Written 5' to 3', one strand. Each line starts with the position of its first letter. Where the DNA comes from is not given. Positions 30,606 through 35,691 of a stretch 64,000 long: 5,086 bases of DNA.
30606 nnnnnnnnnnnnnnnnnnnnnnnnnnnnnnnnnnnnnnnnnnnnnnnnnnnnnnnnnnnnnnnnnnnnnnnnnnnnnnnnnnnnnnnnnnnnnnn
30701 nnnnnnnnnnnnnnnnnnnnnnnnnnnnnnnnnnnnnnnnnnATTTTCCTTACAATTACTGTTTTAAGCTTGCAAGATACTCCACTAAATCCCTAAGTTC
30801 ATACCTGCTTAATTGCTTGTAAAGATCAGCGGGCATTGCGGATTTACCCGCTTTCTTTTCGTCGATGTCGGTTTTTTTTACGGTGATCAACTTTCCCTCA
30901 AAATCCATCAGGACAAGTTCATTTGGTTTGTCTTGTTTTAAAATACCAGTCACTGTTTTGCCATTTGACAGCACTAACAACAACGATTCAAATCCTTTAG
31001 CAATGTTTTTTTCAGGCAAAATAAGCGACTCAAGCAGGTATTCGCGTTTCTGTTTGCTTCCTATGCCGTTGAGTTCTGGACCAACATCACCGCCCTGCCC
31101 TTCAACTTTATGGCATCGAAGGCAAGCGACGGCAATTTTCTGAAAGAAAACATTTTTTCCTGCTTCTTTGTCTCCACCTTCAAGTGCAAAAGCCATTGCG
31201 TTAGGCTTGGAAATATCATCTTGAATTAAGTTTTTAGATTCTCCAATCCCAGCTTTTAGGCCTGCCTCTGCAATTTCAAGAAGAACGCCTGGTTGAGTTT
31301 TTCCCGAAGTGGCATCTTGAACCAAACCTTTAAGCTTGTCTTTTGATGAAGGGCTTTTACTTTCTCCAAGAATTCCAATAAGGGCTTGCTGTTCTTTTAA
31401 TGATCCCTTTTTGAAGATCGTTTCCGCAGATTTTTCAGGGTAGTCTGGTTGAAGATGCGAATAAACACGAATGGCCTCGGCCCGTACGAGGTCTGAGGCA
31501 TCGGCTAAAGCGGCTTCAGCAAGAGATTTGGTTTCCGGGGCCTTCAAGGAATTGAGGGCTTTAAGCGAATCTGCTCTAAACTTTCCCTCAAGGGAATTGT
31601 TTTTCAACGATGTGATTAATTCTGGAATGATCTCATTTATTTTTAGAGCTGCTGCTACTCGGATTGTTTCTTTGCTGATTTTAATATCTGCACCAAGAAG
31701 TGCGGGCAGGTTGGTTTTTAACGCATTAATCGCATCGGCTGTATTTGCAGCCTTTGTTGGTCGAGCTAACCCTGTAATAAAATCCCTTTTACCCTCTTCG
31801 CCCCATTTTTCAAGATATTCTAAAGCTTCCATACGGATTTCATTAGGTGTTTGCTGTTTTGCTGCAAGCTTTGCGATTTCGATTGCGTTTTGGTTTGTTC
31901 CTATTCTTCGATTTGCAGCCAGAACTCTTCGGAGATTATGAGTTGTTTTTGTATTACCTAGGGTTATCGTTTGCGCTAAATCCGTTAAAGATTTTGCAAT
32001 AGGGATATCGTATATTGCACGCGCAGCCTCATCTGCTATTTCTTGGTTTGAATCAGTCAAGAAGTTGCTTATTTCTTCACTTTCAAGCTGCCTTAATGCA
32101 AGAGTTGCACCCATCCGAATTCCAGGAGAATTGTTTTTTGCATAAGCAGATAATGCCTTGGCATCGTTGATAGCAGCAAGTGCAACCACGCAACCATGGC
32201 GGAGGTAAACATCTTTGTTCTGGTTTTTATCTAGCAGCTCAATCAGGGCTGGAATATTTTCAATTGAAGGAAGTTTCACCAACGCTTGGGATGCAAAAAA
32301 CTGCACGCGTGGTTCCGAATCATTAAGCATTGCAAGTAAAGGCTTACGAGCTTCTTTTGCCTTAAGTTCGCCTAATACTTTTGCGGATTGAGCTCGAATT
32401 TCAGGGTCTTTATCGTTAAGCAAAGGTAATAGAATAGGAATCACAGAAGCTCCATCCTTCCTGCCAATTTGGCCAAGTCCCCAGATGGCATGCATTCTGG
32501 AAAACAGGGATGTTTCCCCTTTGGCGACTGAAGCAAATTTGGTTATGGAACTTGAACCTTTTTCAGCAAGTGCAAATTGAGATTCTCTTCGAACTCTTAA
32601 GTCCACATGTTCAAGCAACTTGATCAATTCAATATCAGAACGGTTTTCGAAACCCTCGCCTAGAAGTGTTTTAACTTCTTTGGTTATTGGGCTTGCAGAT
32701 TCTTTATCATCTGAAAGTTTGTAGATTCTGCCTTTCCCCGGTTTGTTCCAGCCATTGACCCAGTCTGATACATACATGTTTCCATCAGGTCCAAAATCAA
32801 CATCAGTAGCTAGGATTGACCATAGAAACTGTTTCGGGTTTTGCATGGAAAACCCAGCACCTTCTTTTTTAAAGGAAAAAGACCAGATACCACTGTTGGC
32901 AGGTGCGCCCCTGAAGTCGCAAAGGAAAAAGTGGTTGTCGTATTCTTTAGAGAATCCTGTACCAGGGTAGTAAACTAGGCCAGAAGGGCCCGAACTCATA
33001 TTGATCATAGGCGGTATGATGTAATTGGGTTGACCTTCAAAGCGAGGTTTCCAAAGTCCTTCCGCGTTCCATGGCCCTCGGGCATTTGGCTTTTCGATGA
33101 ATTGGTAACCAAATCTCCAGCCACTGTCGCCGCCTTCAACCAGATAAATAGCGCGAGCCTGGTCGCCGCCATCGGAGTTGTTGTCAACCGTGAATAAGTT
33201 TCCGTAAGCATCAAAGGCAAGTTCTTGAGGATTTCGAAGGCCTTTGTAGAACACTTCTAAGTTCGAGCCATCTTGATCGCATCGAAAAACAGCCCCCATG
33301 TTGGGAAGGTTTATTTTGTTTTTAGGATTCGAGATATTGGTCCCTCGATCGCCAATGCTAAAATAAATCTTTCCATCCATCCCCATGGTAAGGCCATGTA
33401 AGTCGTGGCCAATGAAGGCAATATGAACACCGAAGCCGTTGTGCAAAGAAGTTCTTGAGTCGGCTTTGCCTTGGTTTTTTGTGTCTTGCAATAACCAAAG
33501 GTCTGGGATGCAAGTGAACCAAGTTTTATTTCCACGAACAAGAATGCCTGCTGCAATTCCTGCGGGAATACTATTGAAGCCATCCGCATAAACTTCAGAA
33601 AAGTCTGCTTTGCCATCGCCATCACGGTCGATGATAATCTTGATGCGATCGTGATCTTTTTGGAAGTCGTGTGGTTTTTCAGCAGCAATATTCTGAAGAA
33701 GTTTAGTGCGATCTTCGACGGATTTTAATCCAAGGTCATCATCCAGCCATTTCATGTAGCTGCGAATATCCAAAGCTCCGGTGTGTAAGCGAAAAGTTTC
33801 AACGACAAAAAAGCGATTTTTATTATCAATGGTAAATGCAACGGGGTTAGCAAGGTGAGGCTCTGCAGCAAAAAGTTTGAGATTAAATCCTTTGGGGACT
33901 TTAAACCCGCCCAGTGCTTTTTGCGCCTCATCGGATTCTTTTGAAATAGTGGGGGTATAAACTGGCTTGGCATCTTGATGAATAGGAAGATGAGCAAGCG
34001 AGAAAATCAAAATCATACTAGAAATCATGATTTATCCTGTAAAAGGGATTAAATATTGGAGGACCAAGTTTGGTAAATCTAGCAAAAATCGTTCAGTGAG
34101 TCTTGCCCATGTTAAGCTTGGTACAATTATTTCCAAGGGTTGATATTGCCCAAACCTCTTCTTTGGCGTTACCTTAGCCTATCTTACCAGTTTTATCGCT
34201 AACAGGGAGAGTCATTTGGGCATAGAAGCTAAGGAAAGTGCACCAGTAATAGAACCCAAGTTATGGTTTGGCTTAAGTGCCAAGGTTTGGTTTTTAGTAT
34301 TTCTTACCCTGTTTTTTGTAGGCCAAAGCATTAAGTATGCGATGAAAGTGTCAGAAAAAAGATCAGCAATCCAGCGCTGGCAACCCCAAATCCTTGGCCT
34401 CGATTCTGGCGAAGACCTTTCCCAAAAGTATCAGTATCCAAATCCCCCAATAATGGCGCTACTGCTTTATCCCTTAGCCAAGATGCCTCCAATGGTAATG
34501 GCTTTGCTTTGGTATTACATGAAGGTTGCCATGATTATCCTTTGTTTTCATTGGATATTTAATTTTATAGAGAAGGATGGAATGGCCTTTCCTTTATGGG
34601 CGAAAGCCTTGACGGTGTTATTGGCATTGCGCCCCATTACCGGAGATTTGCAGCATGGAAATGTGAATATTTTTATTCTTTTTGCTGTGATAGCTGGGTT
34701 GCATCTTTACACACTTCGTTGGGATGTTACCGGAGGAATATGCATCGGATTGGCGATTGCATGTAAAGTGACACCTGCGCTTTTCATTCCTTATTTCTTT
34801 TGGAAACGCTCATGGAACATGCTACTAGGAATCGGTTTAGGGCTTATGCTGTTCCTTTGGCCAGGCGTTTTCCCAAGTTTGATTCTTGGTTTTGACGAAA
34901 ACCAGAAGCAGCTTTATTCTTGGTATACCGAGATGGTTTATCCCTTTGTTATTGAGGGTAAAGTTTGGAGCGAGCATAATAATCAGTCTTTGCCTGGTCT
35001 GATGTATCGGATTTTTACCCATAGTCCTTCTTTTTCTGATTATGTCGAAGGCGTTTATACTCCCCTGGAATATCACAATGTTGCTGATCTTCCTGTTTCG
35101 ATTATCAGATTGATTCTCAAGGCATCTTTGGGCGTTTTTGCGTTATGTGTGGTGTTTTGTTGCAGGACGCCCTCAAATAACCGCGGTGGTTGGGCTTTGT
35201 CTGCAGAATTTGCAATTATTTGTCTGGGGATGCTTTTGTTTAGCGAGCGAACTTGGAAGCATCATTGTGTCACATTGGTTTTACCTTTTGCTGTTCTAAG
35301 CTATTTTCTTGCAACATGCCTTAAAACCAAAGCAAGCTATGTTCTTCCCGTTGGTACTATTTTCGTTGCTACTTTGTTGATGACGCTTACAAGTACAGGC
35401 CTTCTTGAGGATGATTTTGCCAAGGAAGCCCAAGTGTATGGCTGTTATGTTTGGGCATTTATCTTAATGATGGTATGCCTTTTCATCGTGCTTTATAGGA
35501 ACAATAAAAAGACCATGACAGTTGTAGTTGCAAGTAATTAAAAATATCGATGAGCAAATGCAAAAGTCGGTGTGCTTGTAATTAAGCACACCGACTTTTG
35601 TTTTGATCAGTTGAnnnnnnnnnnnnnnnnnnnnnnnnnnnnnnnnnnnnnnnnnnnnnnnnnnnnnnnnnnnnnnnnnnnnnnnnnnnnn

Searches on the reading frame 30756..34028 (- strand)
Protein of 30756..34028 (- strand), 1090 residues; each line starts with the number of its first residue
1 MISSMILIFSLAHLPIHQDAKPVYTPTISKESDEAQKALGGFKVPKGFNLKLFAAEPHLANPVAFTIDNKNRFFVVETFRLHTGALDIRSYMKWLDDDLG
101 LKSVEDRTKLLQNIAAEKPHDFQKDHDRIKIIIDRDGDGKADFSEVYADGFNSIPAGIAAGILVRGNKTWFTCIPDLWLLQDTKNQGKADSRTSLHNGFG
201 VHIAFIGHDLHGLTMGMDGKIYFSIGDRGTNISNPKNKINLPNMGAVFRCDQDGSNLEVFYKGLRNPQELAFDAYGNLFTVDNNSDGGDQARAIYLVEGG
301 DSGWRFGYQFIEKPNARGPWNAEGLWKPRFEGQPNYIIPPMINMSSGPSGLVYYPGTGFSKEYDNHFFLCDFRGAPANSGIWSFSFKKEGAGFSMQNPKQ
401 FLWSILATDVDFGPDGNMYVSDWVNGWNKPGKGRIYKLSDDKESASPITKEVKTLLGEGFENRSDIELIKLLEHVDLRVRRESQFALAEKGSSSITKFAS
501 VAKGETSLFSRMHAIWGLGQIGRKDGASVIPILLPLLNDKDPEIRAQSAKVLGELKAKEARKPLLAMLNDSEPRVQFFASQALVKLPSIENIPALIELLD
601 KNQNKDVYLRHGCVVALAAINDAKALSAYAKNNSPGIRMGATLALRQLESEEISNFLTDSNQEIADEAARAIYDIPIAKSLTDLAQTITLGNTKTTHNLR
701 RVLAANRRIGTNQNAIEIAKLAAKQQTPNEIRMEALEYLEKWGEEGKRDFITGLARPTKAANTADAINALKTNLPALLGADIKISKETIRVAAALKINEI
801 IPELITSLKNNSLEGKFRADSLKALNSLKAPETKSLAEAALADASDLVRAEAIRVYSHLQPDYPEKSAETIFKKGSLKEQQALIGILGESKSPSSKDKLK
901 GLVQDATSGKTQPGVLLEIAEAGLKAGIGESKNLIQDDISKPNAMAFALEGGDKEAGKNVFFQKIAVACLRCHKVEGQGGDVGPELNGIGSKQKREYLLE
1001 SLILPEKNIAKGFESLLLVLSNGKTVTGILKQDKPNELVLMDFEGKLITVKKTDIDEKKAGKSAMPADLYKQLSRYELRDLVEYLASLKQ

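Call 27: search_protein_families(library=pfam, proteins=[window:30756-34028:-], max_evalue=0.001)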
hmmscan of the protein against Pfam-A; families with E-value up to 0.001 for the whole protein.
window:30756-34028:- (1090 aa): 9 families
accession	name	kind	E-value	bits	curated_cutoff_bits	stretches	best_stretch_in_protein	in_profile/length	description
PF23500.1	DUF7133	-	4.7e-40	138.5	27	1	36-425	3-349/385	Domain of unknown function (DUF7133)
PF13646.12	HEAT_2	-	2.2e-28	98.8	27.7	1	530-607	1-79/88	HEAT repeats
PF02985.28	HEAT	-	2.1e-11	43.4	23.5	1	529-555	1-27/31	HEAT repeat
PF07995.17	GSDH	-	1.2e-08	35.1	25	1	211-421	117-322/332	Glucose / Sorbosone dehydrogenase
PF13513.12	HEAT_EZ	-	1.8e-08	35.1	27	1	511-555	4-55/55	HEAT-like repeat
PF03130.22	HEAT_PBS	-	4.6e-08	33.2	20.9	0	511-539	2-27/27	PBS lyase HEAT-like repeat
PF00034.26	Cytochrom_C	-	1e-07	33.6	21.3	0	955-1006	2-50/90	Cytochrome c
PF00514.29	Arm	-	3.5e-05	24.1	20.6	0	527-555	11-39/41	Armadillo/beta-catenin-like repeat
PF13442.11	Cytochrome_CBB3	-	0.0003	21.5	27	0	956-999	5-38/68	Cytochrome C oxidase, cbb3-type, subunit III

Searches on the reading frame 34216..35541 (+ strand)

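Call 27: search_protein_families(library=pfam, proteins=[window:34216-35541:+], max_evalue=0.001)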
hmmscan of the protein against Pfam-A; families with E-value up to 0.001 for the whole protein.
window:34216-35541:+ (441 aa): 1 family
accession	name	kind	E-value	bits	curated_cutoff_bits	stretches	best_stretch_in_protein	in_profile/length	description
PF09594.16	GT87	-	1.7e-30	107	25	1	75-343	2-236/237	Glycosyltransferase family 87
